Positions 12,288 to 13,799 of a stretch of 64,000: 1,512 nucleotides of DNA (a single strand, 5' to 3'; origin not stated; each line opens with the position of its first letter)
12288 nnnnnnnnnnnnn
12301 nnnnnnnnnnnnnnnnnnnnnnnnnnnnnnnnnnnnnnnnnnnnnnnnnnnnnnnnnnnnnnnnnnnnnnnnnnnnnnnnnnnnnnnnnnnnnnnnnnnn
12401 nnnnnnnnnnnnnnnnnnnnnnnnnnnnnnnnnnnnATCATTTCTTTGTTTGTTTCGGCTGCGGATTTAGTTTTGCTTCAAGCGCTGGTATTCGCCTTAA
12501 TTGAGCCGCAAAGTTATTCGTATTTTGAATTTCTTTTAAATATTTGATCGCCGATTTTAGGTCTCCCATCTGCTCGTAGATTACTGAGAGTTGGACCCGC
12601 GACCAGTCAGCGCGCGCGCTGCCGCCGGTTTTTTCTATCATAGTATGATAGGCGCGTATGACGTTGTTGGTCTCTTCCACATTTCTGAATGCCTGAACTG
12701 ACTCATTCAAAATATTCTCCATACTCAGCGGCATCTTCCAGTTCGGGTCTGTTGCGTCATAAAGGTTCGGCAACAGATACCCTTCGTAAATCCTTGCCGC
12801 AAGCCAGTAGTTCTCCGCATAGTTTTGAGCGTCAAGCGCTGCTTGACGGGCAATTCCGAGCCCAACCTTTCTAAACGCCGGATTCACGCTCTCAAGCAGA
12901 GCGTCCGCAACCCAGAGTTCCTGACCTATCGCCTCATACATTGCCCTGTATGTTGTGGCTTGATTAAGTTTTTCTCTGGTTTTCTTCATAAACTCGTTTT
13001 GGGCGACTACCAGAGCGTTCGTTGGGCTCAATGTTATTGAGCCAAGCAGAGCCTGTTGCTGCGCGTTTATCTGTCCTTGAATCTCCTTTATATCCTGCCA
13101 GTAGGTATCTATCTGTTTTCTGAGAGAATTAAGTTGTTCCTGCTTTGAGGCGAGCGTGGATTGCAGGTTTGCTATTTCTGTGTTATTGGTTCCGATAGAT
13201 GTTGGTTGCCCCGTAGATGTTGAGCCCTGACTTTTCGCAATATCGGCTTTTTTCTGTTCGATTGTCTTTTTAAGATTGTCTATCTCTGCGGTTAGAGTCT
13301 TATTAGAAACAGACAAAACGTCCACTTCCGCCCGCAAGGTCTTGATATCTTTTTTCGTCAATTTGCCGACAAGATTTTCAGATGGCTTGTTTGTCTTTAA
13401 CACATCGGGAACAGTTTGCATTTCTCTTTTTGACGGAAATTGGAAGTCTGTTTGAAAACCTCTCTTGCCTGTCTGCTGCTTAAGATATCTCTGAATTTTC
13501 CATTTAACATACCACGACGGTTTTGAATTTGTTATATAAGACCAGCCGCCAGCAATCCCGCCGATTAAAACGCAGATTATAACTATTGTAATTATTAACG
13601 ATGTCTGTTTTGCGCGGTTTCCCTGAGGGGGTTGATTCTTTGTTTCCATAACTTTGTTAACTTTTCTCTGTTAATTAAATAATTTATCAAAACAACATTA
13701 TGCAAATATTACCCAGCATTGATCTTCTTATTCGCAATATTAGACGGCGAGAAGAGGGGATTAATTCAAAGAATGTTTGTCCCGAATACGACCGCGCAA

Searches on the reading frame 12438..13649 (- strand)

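Call 63: search_protein_families(library=pfam, proteins=[window:12438-13649:-])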
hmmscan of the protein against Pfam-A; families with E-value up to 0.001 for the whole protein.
window:12438-13649:- (403 aa): 4 families
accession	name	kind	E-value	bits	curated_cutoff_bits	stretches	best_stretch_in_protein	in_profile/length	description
PF00170.26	bZIP_1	-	5.3e-05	23.7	27.6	1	99-136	25-62/64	bZIP transcription factor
PF05667.16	CCDC22_CC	-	9.4e-05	22.2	39.2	1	67-252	180-354/477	CCDC22 protein coiled-coil region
PF10174.14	Cast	-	0.0005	18.9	29.1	1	116-201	340-424/766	RIM-binding protein of the cytomatrix active zone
PF14362.11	DUF4407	-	0.00074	19.3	31.3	0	100-200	131-227/297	Domain of unknown function (DUF4407)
